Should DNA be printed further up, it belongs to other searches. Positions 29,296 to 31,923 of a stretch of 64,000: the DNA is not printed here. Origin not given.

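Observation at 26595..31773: Family-B DNA polymerase split into two genes by an opposite-strand three-gene cassette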

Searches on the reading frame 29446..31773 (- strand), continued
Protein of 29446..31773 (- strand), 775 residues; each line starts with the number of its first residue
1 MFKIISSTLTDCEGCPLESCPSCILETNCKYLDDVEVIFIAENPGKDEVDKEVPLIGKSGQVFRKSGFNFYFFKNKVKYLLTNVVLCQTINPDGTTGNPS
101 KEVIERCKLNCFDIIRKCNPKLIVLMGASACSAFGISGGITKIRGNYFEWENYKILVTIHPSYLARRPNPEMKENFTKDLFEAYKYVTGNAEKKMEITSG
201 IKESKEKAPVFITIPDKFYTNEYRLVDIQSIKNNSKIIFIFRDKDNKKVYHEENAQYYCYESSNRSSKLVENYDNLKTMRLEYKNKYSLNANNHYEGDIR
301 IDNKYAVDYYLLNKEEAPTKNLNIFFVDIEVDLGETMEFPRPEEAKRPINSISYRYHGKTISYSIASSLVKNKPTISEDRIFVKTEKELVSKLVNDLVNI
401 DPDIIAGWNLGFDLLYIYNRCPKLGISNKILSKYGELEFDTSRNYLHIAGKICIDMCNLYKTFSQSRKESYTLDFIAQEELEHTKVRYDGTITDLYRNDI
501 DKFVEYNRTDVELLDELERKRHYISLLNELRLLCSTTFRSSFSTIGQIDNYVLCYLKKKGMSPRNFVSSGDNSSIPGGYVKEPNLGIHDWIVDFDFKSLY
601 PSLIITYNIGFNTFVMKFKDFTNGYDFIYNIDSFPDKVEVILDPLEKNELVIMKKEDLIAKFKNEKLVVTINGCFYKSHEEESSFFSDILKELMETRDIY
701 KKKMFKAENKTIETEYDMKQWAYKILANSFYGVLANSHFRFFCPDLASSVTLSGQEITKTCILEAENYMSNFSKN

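Call 21: search_solved_structures(query=window:29446-31773:-, max_evalue=0.00001, show_alignments=1)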
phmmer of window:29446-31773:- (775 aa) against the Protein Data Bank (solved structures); distinct sequences matched with E-value up to 0.00001: 97 (the best 60 are shown).
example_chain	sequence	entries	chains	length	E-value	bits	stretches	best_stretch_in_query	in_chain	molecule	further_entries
1clq_A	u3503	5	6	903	2.5e-29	105.3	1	384-632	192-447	PROTEIN (DNA POLYMERASE) | DNA POLYMERASE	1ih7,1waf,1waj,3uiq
3kd1_E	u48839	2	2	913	3.4e-29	104.8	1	384-631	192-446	DNA polymerase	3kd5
2dtu_A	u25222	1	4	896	5.2e-28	100.9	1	384-631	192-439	DNA polymerase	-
3sq1_A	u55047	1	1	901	1.8e-27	99.1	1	384-632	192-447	DNA polymerase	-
3sq2_A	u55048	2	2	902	1.8e-27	99.1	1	384-632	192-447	DNA polymerase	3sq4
1q9y_A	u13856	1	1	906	1.8e-27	99.1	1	384-632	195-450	DNA POLYMERASE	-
3l8b_A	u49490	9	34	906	1.8e-27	99.1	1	384-632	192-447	DNA polymerase | DNA-directed DNA polymerase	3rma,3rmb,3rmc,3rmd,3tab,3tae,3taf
7f4y_A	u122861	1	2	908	1.8e-27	99.1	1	384-632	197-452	DNA polymerase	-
1ig9_A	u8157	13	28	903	1.8e-27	99.1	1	384-632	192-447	DNA POLYMERASE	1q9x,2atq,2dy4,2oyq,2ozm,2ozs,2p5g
4i9l_A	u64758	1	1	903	1.8e-27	99.1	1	384-632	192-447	DNA polymerase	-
3cfo_A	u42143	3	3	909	2.9e-27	98.4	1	384-632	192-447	DNA polymerase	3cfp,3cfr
4j2e_A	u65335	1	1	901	3e-27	98.4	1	384-632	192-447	DNA polymerase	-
3lds_A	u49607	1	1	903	4.5e-27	97.8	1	384-632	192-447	DNA-directed DNA polymerase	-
1wn7_A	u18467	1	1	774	6.6e-27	97.2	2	295-614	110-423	Family B DNA Polymerase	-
4j2a_A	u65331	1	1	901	6.7e-27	97.2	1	384-632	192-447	DNA polymerase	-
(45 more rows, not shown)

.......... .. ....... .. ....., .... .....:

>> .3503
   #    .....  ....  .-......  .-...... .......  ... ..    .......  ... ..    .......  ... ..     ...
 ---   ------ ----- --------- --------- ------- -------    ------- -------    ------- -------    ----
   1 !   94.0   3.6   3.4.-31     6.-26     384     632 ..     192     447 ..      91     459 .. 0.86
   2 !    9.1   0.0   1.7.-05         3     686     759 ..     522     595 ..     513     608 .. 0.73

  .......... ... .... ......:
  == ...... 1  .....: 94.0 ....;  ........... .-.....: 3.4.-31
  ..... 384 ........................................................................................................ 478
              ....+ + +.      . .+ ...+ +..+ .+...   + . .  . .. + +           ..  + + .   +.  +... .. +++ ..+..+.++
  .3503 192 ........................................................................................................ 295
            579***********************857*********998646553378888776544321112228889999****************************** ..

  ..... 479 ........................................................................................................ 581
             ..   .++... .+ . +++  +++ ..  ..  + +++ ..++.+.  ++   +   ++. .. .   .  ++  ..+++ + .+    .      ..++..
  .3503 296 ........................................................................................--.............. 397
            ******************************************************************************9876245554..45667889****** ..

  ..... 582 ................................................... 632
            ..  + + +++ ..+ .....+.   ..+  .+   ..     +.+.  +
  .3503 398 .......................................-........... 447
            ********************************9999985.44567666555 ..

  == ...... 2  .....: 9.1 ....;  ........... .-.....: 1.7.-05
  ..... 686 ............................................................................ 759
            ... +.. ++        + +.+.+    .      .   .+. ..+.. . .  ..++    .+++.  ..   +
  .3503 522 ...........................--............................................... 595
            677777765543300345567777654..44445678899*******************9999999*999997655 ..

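Call 28: find_encoding_contigs(protein=P0024, flank=8000, max_places=2)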
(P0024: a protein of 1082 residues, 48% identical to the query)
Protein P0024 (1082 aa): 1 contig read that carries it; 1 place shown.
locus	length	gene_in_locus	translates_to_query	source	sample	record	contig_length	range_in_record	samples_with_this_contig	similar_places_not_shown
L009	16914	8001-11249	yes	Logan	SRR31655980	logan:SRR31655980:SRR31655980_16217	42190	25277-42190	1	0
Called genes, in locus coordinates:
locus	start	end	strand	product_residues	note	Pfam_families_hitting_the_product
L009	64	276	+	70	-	-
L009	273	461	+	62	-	-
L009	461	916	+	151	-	-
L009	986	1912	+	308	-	-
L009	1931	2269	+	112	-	-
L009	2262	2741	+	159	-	-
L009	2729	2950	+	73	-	PF04973:NMN_transporter (weak)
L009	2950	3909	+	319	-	-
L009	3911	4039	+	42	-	-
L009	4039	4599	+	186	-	-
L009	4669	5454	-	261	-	-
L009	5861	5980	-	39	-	-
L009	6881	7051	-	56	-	-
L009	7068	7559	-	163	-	-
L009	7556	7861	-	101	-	-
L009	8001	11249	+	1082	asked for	PF03167:UDG, PF03104:DNA_pol_B_exo1, PF00136:DNA_pol_B, PF20286:divDNApol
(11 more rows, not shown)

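Call 29: find_encoding_contigs(protein=P0035, flank=8000, max_places=2)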
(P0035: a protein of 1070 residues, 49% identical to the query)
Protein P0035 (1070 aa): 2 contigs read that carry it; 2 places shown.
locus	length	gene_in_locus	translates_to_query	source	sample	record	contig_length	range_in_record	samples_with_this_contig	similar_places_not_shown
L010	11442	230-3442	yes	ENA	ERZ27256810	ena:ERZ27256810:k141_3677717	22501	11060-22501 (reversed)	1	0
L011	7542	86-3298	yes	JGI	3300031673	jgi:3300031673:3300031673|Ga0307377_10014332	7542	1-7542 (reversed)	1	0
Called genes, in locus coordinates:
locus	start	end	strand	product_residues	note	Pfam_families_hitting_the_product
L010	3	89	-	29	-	?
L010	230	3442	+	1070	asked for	PF03167:UDG, PF03104:DNA_pol_B_exo1, PF00136:DNA_pol_B, PF20286:divDNApol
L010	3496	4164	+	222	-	PF13353:Fer4_12 (faint), PF04055:Radical_SAM (weak)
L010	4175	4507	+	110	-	-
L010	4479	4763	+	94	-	PF00166:Cpn10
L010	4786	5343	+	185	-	-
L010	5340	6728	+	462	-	-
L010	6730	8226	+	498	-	PF20307:divDNAB (weak), PF03796:DnaB_C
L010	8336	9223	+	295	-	-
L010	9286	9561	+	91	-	-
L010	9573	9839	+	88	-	-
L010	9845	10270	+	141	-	-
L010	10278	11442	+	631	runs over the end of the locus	PF07230:Portal_T4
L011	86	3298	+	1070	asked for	PF03167:UDG, PF03104:DNA_pol_B_exo1, PF00136:DNA_pol_B, PF20286:divDNApol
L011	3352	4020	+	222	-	PF13353:Fer4_12 (faint), PF04055:Radical_SAM (weak)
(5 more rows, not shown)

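Call 62: find_encoding_contigs(protein=P0020, flank=6000, max_places=3)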
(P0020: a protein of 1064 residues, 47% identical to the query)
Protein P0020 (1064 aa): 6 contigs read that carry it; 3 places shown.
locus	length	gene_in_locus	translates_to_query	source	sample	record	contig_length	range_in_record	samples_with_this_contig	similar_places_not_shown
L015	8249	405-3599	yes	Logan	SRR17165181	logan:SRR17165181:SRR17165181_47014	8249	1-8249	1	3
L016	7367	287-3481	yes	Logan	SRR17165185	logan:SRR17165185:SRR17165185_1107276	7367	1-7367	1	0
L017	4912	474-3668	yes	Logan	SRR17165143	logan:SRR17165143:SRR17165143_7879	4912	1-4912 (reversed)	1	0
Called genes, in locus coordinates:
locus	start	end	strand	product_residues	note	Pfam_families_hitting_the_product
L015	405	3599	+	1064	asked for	PF03167:UDG, PF03104:DNA_pol_B_exo1, PF00136:DNA_pol_B, PF20286:divDNApol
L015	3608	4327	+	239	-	-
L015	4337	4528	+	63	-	-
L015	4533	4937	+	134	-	-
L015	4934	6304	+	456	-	-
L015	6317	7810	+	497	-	PF06745:ATPase (faint), PF20307:divDNAB, PF03796:DnaB_C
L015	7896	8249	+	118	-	?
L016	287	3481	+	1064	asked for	PF03167:UDG, PF03104:DNA_pol_B_exo1, PF00136:DNA_pol_B, PF20286:divDNApol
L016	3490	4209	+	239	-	-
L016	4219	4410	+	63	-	-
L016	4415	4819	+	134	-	-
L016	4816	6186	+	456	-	-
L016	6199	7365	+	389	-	?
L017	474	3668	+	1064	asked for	PF03167:UDG, PF03104:DNA_pol_B_exo1, PF00136:DNA_pol_B, PF20286:divDNApol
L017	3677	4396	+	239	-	-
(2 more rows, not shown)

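Call 70: predict_structure(alignment_id=A3)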
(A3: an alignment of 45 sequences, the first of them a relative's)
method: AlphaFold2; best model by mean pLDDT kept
length: 1064 residues; sequences in the alignment: 45
mean_pLDDT: 88.0   pTM: 0.73
mean pLDDT of the five models: 88.0, 87.7, 85.9, 85.6, 84.4
residues with pLDDT >= 90: 591; 70-90: 414; 50-70: 49; < 50: 10
segments of 3 or more residues with pLDDT < 50: 1058-1064
pLDDT, mean of each block of 10 residues (from residue 1): 57 73 82 92 88 85 93 93 87 83 86 90 94 86 85 92 91 92 72 72 92 92 90 93 94 86 93 85 87 94 78 92 84 89 95 88 82 95 95 92 93 94 81 85 91 78 88 77 85 93 92 91 90 90 94 74 84 91 91 95 95 95 95 92 93 96 95 93 89 83 85 87 84 91 95 93 77 88 91 89 83 79 92 93 93 91 90 88 86 84 91 85 93 93 88 86 93 83 92 91 91 92 86 94 89 66 40
secondary structure, 60 per line:
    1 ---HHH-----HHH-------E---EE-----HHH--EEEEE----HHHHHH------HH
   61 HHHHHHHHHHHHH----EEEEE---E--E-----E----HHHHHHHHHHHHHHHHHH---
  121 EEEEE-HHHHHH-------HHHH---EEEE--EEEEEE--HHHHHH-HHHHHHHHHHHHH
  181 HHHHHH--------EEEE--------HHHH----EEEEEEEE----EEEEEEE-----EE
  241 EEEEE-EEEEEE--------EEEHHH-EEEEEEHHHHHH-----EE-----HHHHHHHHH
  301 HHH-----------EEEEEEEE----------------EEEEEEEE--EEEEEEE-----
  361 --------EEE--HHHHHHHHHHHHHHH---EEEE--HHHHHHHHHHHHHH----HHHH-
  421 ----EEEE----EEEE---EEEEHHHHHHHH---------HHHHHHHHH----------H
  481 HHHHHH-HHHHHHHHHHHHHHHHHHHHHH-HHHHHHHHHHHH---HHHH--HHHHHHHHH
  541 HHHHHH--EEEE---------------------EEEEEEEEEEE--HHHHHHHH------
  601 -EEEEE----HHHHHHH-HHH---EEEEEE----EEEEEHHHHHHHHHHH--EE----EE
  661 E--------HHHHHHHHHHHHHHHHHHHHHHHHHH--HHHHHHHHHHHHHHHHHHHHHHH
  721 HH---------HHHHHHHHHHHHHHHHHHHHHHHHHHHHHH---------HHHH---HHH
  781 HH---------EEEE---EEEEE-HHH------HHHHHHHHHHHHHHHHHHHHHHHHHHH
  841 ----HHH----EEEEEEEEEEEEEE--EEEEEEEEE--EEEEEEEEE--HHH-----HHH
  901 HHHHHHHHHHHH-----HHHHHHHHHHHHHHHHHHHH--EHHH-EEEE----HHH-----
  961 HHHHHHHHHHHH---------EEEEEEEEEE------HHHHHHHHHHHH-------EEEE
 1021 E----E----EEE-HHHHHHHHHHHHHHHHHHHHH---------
elements in order (helices of 4 or more, strands of 3 or more residues): E38-42 H47-52 H59-73 E78-82 H100-117 E121-125 H127-132 H140-143 E147-150 E153-158 H161-166 H168-186 E195-198 H207-210 E215-222 E227-233 E239-245 E247-252 E261-263 E268-273 H274-279 H292-303 E315-322 E339-346 E349-355 E369-371 H374-388 E392-395 H398-411 H416-419 E425-428 E433-436 E440-443 H444-451 H461-469 H480-486 H488-509 H511-522 H526-529 H532-546 E549-552 E574-584 H587-594 E602-606 H611-617 E625-630 E635-639 H640-650 E659-661 H670-695 H698-722 H732-761 H771-774 H778-782 E792-795 E799-803 H814-840 E852-865 E868-876 E879-887 H898-912 H918-937 E945-948 H961-972 E982-991 H998-1009 E1017-1021 E1031-1033 H1035-1055

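Call 73: fold_search(model_id=the predicted structure, library=pdb)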
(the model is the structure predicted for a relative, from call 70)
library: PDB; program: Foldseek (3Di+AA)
matches with E <= 10: 635; with E <= 0.001: 325
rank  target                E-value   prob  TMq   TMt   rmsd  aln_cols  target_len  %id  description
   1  2dtu_A                5.9e-44  1.00  0.62  0.73   5.1       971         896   19  Crystal structure of the beta hairpin loop deletion variant of RB69 gp43 in complex with DNA containing an abasic site (released 2006-12-05)
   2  4i9l                  8.8e-44  1.00  0.60  0.70   5.6       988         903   19  Crystal structure of the D714A mutant of RB69 DNA polymerase (released 2013-10-09)
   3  2dy4_B                2.1e-43  1.00  0.63  0.74   4.8       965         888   19  Crystal structure of RB69 GP43 in complex with DNA containing Thymine Glycol (released 2007-01-09)
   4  3tab_A                2.7e-43  1.00  0.64  0.75   4.2       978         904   19  5-hydroxycytosine paired with dGMP in RB69 gp43 (released 2011-11-09)
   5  3l8b_A                3.3e-43  1.00  0.64  0.75   4.6       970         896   19  Crystal structure of a replicative DNA polymerase bound to the oxidized guanine lesion guanidinohydantoin (released 2010-03-09)
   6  3rma_A                4.9e-43  1.00  0.62  0.73   5.0       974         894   19  Crystal Structure of a replicative DNA polymerase bound to DNA containing Thymine Glycol (released 2011-08-10)
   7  2dtu_C                6.3e-43  1.00  0.63  0.75   4.6       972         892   19  Crystal structure of the beta hairpin loop deletion variant of RB69 gp43 in complex with DNA containing an abasic site (released 2006-12-05)
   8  4i9q_A                7.0e-43  1.00  0.63  0.78   4.6       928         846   20  Crystal structure of the ternary complex of the D714A mutant of RB69 DNA polymerase (released 2013-10-09)
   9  4i9q_B                7.8e-43  1.00  0.63  0.76   4.7       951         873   19  Crystal structure of the ternary complex of the D714A mutant of RB69 DNA polymerase (released 2013-10-09)
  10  2oyq_C                7.8e-43  1.00  0.63  0.74   4.7       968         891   19  Crystal structure of RB69 gp43 in complex with DNA with 5-NIMP opposite an abasic site analog (released 2007-10-23)
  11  3l8b_B                1.0e-42  1.00  0.64  0.75   4.5       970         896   19  Crystal structure of a replicative DNA polymerase bound to the oxidized guanine lesion guanidinohydantoin (released 2010-03-09)
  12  4khn_B                1.2e-42  1.00  0.64  0.77   4.4       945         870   20  Crystal structure of the ternary complex of the D714A mutant of RB69 DNA polymerase (released 2013-10-09)
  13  2p5g_A                1.3e-42  1.00  0.62  0.73   5.1       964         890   19  Crystal structure of RB69 gp43 in complex with DNA with dAMP opposite an abasic site analog in a 21mer template (released 2007-10-23)
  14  4khn_A                1.4e-42  1.00  0.63  0.73   5.0       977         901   18  Crystal structure of the ternary complex of the D714A mutant of RB69 DNA polymerase (released 2013-10-09)
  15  2p5o_A                1.5e-42  1.00  0.63  0.77   5.0       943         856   20  Crystal structure of RB69 GP43 in complex with DNA containing an abasic site analog (released 2007-04-03)
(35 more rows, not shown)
